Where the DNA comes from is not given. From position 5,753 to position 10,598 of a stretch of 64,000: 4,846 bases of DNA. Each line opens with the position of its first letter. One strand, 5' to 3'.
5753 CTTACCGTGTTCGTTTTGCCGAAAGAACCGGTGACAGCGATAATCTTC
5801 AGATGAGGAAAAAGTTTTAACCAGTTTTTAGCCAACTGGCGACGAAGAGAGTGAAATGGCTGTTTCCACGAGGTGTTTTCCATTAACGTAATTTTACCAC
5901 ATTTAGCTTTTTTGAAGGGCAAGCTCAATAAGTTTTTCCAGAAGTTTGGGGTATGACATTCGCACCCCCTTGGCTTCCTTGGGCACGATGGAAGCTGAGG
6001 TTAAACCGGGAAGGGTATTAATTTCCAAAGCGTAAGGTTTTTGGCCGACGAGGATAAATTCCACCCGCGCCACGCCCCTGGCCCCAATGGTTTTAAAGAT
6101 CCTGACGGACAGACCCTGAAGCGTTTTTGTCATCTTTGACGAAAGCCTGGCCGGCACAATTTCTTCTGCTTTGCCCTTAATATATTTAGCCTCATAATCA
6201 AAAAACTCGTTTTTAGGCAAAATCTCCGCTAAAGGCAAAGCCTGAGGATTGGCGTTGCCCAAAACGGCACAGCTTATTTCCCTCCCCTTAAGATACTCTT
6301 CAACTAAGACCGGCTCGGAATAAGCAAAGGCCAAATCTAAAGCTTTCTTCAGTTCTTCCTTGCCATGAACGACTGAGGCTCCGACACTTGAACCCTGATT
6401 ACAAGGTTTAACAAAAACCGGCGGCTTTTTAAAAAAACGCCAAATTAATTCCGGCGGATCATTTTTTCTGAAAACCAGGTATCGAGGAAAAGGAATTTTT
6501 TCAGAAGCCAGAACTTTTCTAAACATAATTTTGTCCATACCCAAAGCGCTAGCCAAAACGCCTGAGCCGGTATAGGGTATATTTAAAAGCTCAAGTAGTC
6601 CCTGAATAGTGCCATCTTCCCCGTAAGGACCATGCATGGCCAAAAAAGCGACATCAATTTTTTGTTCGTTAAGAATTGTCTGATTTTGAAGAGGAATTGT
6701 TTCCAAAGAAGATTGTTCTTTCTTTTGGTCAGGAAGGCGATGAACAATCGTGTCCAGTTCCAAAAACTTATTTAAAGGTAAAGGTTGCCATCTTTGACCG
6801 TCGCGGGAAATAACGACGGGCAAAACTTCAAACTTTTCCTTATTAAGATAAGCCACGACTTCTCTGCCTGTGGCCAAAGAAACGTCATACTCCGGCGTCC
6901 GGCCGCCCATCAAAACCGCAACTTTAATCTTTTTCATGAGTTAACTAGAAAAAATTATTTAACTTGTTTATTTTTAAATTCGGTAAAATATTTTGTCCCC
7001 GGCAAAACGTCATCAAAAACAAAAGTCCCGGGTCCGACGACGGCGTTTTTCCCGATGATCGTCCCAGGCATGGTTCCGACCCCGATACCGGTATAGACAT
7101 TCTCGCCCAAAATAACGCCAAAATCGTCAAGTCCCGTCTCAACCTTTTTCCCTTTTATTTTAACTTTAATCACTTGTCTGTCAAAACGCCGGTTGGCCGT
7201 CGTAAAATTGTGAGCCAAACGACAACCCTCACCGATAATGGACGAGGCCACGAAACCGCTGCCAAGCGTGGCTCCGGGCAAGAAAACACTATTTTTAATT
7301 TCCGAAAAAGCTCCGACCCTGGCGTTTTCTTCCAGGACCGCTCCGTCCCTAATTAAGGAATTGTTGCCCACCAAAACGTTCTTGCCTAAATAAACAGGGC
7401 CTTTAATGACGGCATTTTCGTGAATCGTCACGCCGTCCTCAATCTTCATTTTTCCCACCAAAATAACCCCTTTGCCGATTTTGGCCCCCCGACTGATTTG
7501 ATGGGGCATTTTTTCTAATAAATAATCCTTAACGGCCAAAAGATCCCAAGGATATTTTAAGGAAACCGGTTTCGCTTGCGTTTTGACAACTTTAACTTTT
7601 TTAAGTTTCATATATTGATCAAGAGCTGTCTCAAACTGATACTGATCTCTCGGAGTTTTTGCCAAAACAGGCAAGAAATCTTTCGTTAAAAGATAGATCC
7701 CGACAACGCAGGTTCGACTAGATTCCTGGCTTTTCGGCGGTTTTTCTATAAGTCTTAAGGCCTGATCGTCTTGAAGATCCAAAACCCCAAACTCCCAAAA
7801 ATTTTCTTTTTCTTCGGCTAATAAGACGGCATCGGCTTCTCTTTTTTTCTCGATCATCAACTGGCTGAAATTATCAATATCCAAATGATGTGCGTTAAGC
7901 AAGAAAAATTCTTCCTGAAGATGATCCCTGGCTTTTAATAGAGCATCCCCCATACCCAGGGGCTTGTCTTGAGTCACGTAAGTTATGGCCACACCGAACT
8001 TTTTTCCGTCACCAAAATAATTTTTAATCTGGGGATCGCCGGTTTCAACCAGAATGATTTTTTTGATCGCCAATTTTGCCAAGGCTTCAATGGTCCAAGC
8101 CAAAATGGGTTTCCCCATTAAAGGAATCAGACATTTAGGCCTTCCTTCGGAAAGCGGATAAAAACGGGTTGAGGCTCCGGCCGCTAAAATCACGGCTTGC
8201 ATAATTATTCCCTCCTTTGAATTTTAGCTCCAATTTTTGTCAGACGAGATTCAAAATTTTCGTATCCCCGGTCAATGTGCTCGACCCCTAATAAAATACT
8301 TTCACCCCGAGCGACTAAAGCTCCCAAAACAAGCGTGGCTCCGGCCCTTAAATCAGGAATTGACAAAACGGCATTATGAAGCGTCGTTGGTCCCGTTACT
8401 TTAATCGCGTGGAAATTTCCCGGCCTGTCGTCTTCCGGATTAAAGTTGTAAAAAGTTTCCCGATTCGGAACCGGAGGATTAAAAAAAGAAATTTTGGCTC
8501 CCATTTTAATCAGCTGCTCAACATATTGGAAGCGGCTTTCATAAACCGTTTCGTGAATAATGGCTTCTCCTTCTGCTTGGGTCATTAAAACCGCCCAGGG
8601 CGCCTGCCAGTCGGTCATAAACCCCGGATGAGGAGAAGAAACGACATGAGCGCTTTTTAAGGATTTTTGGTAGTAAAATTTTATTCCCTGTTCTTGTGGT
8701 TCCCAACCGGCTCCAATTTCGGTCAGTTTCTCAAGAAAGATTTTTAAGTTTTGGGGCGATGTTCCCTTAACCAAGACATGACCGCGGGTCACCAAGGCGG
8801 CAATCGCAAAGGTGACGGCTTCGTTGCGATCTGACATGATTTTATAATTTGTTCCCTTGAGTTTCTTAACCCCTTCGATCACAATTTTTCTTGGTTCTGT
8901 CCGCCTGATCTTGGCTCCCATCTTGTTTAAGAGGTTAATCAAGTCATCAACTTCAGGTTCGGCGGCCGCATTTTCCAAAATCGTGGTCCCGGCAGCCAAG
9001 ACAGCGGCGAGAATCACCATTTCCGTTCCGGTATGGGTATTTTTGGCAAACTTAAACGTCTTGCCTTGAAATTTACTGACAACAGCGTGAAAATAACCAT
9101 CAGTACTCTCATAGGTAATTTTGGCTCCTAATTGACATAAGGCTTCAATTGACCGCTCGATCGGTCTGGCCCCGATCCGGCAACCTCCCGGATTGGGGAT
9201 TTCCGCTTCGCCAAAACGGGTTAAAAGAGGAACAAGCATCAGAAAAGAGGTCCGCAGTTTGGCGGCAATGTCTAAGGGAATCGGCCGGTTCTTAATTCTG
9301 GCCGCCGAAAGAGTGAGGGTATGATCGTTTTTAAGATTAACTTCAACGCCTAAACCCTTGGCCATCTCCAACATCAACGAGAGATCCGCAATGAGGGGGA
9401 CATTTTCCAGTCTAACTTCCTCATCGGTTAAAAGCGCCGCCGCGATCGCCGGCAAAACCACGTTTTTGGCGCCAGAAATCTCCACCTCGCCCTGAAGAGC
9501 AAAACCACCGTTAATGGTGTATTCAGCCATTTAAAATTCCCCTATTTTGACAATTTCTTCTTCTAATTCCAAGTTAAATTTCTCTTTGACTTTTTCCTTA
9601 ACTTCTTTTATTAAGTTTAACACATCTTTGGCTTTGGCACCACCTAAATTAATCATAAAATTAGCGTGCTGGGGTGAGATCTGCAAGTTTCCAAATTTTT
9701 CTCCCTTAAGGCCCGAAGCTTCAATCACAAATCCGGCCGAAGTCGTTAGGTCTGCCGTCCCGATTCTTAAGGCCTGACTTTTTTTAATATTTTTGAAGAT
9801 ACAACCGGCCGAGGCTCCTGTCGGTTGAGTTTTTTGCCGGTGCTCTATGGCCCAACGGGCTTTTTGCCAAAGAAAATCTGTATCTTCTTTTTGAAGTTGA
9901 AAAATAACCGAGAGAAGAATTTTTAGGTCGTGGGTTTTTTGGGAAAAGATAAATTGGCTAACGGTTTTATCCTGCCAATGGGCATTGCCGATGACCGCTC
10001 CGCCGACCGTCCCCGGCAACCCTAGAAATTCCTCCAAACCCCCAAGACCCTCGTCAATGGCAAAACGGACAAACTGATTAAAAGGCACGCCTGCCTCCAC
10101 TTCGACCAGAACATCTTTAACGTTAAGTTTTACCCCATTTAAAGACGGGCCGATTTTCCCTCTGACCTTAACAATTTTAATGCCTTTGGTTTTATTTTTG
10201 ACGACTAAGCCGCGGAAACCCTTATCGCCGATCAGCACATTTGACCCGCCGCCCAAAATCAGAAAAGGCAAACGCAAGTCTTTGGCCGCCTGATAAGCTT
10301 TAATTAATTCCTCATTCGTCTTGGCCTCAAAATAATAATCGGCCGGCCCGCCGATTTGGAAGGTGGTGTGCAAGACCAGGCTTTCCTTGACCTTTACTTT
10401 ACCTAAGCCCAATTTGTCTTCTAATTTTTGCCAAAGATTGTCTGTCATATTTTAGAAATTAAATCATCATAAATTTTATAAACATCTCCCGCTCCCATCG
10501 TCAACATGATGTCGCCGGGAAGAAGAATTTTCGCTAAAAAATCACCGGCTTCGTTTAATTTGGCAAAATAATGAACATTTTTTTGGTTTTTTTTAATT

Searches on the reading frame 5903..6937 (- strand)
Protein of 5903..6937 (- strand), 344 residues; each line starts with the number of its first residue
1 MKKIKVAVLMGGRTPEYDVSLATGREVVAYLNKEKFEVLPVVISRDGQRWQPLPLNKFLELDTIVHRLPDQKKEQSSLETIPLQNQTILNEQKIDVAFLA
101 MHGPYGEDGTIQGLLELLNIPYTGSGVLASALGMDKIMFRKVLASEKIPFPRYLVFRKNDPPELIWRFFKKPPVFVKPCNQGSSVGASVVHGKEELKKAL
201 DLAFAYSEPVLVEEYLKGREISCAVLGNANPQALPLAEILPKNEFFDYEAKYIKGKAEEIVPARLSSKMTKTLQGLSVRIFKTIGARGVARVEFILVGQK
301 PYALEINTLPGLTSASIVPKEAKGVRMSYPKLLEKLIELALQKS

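Call 43: search_protein_families(library=pfam, proteins=[window:5903-6937:-], max_evalue=0.00001)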
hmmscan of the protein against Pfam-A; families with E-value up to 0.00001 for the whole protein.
window:5903-6937:- (344 aa): 5 families
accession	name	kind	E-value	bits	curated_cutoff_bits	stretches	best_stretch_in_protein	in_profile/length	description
PF07478.18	Dala_Dala_lig_C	-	5.7e-53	179.9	24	1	171-338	36-204/204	D-ala D-ala ligase C-terminus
PF01820.27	Dala_Dala_lig_N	-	3.5e-30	105.4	34.6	1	5-125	1-121/121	D-ala D-ala ligase N-terminus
PF02786.22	CPSase_L_D2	-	1.9e-08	34.5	19.8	1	173-308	40-178/211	Carbamoyl-phosphate synthase L chain, ATP binding domain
PF02222.28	ATP-grasp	-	1.1e-07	32.2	27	1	143-302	3-155/179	ATP-grasp domain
PF02655.19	ATP-grasp_3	-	2.9e-07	31.2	23.2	1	135-308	3-155/160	ATP-grasp domain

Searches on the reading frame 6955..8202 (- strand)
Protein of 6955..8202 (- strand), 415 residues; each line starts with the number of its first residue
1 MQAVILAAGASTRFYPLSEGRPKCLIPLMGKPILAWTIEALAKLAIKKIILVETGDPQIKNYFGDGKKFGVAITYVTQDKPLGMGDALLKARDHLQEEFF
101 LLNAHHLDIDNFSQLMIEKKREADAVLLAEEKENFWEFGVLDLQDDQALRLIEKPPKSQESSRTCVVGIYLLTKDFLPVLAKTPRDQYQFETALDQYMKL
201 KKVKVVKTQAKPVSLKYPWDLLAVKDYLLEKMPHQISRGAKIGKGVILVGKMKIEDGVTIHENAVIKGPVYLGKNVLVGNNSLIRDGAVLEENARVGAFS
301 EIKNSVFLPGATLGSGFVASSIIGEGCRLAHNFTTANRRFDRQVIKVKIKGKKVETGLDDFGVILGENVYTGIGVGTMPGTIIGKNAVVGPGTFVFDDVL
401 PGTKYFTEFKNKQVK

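Call 43: search_protein_families(library=pfam, proteins=[window:6955-8202:-], max_evalue=0.00001)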
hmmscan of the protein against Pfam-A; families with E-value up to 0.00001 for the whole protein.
window:6955-8202:- (415 aa): 5 families
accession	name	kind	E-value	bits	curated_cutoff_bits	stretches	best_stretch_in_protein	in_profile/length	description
PF00483.29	NTP_transferase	-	3.3e-29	102.6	21.2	1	3-202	2-214/245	Nucleotidyl transferase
PF00132.30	Hexapep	-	5e-21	73.9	27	2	362-395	1-34/36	Bacterial transferase hexapeptide (six repeats)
PF12804.13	NTP_transf_3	-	1.4e-12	48.5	27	1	3-102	1-92/160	MobA-like NTP transferase domain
PF25084.1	LbH_EIF2B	-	6.2e-09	36.3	54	0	236-298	41-101/105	EIF2B subunit epsilon LbH domain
PF14602.12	Hexapep_2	-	6.9e-06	26.1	27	0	269-298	1-28/34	Hexapeptide repeat of succinyl-transferase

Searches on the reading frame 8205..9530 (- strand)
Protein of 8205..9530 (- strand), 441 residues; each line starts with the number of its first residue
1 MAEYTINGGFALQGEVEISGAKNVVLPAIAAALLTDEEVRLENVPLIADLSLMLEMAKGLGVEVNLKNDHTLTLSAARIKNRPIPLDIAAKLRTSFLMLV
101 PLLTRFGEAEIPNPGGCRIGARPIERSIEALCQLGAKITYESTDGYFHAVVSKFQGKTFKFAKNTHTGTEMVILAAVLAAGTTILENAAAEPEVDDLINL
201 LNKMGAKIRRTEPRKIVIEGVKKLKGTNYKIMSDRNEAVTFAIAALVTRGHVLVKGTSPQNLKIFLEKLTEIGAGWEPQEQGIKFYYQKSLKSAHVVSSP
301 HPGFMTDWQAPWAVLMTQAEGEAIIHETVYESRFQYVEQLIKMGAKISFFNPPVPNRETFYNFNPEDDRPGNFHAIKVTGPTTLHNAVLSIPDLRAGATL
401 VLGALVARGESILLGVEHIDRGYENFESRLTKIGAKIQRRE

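Call 43: search_protein_families(library=pfam, proteins=[window:8205-9530:-], max_evalue=0.00001)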
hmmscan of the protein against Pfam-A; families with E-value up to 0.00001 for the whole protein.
window:8205-9530:- (441 aa): 1 family
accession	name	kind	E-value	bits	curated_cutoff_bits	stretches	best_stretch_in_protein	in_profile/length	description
PF00275.25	EPSP_synthase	-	3.8e-82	276.7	22.8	1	8-430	3-417/417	EPSP synthase (3-phosphoshikimate 1-carboxyvinyltransferase)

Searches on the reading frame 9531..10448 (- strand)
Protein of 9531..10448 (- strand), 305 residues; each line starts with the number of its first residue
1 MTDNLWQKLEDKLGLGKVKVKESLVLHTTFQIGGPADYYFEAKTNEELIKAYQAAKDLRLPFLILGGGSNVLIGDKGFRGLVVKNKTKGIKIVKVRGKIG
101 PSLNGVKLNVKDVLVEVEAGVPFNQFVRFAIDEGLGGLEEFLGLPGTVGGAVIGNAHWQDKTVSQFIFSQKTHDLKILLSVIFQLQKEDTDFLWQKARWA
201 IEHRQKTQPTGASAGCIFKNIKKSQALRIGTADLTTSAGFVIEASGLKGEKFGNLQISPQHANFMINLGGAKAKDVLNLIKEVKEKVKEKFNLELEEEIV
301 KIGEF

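Call 43: search_protein_families(library=pfam, proteins=[window:9531-10448:-], max_evalue=0.00001)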
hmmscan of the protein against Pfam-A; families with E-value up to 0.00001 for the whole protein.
window:9531-10448:- (305 aa): 2 families
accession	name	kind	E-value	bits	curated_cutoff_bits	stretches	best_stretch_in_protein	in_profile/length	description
PF02873.21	MurB_C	-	1.5e-26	92.9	27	1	201-300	10-97/99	UDP-N-acetylenolpyruvoylglucosamine reductase, C-terminal domain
PF01565.28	FAD_binding_4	-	8.2e-17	61.6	26.4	1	37-158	2-110/139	FAD binding domain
